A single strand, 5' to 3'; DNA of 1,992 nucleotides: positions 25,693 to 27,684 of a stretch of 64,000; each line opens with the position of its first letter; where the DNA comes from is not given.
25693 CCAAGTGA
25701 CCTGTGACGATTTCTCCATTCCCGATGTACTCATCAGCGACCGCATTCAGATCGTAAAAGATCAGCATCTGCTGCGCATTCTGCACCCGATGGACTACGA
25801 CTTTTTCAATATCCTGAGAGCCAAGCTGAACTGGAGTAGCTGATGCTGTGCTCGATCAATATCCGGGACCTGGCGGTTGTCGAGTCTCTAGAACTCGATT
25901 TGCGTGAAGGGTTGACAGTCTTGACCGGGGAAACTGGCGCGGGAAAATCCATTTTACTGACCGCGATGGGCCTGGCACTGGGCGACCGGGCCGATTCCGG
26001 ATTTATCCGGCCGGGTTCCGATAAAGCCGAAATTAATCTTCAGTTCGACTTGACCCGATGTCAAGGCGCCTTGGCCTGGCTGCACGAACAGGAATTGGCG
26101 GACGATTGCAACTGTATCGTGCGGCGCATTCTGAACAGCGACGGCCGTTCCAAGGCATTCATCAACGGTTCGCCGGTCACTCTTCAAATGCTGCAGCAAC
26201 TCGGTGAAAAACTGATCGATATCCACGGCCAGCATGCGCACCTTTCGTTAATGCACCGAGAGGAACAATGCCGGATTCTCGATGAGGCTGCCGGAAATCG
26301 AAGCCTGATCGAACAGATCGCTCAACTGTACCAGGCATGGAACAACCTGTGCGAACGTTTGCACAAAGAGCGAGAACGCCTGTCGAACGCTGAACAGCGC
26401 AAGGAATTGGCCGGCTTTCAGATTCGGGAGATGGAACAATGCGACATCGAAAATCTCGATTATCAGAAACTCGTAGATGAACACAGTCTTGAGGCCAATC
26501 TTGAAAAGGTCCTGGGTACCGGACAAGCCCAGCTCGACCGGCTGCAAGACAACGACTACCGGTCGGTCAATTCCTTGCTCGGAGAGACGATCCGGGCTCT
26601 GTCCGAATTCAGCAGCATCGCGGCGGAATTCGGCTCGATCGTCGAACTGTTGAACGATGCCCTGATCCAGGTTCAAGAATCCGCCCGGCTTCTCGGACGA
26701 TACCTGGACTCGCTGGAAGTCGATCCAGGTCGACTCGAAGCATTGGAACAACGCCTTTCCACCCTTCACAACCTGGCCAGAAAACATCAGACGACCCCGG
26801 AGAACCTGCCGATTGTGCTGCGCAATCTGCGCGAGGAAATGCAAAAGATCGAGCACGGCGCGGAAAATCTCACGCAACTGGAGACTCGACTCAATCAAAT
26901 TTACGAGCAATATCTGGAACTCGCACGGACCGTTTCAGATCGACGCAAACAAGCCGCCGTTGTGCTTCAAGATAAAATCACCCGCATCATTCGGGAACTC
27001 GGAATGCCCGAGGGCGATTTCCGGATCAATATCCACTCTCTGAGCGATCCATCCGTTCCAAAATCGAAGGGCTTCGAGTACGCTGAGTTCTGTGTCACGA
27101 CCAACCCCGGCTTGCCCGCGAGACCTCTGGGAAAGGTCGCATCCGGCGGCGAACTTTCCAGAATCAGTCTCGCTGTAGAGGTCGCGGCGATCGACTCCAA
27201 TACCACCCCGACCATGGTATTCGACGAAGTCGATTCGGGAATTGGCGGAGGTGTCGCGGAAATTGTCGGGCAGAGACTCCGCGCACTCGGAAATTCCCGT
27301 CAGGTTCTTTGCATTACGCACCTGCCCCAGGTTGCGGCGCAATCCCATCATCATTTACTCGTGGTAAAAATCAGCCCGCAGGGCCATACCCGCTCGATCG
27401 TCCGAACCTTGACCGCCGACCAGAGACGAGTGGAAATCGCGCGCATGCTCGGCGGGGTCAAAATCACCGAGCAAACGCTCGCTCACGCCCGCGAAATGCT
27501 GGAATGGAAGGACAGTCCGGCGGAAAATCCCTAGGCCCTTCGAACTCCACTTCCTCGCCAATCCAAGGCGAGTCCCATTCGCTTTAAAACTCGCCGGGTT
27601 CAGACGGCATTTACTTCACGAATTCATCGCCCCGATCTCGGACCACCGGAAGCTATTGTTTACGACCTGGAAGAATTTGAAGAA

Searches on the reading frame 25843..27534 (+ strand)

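Call 73: search_protein_families(library=pfam, proteins=[window:25843-27534:+], max_evalue=0.00001)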
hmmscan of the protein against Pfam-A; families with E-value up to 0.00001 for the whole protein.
window:25843-27534:+ (563 aa): 2 families
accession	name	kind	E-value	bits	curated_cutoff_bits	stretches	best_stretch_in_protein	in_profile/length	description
PF02463.25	SMC_N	-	6.3e-17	62.2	40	1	14-508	16-211/220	RecF/RecN/SMC N terminal domain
PF13476.12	AAA_23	-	5.8e-14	53.6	27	1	5-188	2-184/201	AAA domain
